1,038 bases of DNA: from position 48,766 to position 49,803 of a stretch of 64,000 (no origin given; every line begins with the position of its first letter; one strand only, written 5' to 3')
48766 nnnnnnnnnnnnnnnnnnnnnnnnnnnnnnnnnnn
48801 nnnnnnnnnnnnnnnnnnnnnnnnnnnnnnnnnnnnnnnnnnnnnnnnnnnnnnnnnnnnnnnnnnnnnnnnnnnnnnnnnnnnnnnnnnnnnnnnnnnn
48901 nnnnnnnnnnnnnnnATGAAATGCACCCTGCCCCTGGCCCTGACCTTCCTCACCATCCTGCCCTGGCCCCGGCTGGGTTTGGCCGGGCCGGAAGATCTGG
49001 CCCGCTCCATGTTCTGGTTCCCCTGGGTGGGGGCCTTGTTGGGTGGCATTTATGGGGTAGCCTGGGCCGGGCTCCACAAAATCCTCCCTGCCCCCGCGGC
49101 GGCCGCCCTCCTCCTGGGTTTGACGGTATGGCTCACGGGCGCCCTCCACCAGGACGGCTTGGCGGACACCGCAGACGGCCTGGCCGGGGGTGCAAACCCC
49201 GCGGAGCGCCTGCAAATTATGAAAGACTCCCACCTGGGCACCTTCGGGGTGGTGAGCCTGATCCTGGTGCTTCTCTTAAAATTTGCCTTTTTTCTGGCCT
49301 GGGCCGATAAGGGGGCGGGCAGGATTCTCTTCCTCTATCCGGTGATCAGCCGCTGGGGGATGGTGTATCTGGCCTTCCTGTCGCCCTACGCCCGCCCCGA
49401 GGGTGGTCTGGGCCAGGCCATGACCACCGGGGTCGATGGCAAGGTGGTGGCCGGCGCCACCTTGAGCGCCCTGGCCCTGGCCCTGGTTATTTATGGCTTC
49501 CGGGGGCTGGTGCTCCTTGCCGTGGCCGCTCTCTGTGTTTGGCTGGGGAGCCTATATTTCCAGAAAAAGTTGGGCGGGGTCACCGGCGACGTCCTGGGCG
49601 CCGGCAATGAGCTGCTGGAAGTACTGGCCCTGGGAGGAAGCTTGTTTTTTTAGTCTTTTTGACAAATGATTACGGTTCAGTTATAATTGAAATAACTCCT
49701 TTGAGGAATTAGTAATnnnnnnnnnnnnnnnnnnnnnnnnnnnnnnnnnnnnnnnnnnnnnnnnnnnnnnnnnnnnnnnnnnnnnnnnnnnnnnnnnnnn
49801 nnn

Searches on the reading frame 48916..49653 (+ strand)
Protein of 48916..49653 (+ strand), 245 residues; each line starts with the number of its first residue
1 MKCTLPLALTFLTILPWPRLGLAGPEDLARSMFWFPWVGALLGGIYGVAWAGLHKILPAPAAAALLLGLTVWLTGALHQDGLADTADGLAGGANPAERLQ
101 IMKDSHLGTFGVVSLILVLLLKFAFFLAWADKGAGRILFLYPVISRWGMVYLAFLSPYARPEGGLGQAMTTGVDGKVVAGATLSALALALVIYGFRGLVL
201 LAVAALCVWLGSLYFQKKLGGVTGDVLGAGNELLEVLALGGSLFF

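Call 17: find_encoding_contigs(protein=window:48916-49653:+, flank=6000, max_places=6)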
Protein window:48916-49653:+ (245 aa): no gene with exactly this product is on record in the collection.

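Call 22: find_related_loci(query=window:48916-49650:+, collection=genome_contigs, flank=6000)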
Query window:48916-49650:+ (245 aa) in genome_contigs; peptide patterns used: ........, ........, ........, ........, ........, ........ (x = any residue, [..] = any of these).
107 stretches matched a pattern; 34 encode a relative of the query (tblastn E <= 1e-3); 34 distinct loci.
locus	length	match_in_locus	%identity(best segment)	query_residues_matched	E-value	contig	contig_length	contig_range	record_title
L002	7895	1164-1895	78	1-244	9e-117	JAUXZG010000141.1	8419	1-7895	MAG: Desulfobaccales bacterium isolate C18_maxbin.032 C18_k141_345941, whole genome shotgun sequence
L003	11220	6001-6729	69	1-243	4e-91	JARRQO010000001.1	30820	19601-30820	MAG: Deltaproteobacteria bacterium isolate Spart_204_MAG scaffold_319, whole genome shotgun sequence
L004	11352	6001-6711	70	1-236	5e-89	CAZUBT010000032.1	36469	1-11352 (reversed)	MAG TPA_asm: uncultured Desulfobacterales bacterium isolate SRP302447_co1_423 genome assembly, contig: NODE_3213_length_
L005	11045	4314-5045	67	1-245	2e-88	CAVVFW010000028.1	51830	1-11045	MAG: uncultured delta proteobacterium isolate MFD01721.bin.1.156 genome assembly, contig: contig_64409, whole genome sho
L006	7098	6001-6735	67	1-245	1e-88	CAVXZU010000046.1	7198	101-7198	MAG: uncultured delta proteobacterium isolate MFD02923.bin.2.45 genome assembly, contig: contig_56810, whole genome shot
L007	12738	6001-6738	65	1-245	7e-88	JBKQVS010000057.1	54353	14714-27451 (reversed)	MAG: Desulfobaccales bacterium isolate SEr3G3H3I__bin_140 SEr3G3H3I_000000146834, whole genome shotgun sequence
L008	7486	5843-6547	67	1-235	4e-88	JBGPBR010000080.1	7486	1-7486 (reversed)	MAG: Desulfobaccia bacterium isolate OBJ_0618_130150_100 k141_6386556_length_7486_cov_14.0003, whole genome shotgun sequ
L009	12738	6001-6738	66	1-245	2e-87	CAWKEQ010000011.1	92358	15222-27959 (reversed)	MAG: uncultured delta proteobacterium isolate MFD02416.bin.2.120 genome assembly, contig: contig_30154, whole genome sho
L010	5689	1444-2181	67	1-245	3e-87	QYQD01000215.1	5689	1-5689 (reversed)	MAG: Deltaproteobacteria bacterium isolate PowLak16_MAG11 c_000000028758, whole genome shotgun sequence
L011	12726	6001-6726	69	1-243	5e-86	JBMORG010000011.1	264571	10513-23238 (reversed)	MAG: Thermodesulfobacteriota bacterium isolate Betzabe_MAG174 MAG174_11, whole genome shotgun sequence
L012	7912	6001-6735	68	1-244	7e-86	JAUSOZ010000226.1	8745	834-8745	MAG: Deltaproteobacteria bacterium isolate E21_metabat.bin.24 E21_k141_268232, whole genome shotgun sequence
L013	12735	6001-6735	66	1-245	9e-85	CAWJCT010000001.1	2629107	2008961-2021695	MAG: uncultured delta proteobacterium isolate MFD04944.bin.2.60 genome assembly, contig: contig_43382, whole genome shot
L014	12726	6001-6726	66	1-243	9e-85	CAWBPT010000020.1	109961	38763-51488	MAG: uncultured delta proteobacterium isolate MFD04408.bin.1.190 genome assembly, contig: contig_32034, whole genome sho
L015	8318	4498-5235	67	1-245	5e-84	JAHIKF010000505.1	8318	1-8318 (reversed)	MAG: Proteobacteria bacterium isolate KR13_N1.mb.39 KR13_N1.mb.39_k141_248729, whole genome shotgun sequence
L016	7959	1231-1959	69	1-243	4e-84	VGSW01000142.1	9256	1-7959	MAG: Deltaproteobacteria bacterium isolate K_DeepCast_300m_m2_211 K_DeepCast_300m_m2_211_Ga0194111_10011790, whole genom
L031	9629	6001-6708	69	1-236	2e-65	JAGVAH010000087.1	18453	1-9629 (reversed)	MAG: Syntrophobacterales bacterium isolate DeMMO6_13 c_000000022424, whole genome shotgun sequence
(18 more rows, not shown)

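Call 88: search_protein_families(library=pfam, proteins=[L031:6989-7612:+], max_evalue=0.01)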
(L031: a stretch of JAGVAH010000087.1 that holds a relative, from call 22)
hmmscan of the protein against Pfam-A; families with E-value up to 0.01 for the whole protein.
L031:6989-7612:+ (208 aa): 0 families

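Call 89: search_protein_families(library=padloc, proteins=[L031:6989-7612:+], max_evalue=0.001)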
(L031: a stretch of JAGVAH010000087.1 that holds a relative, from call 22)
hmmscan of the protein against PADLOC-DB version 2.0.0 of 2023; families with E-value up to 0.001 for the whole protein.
L031:6989-7612:+ (208 aa): 0 families
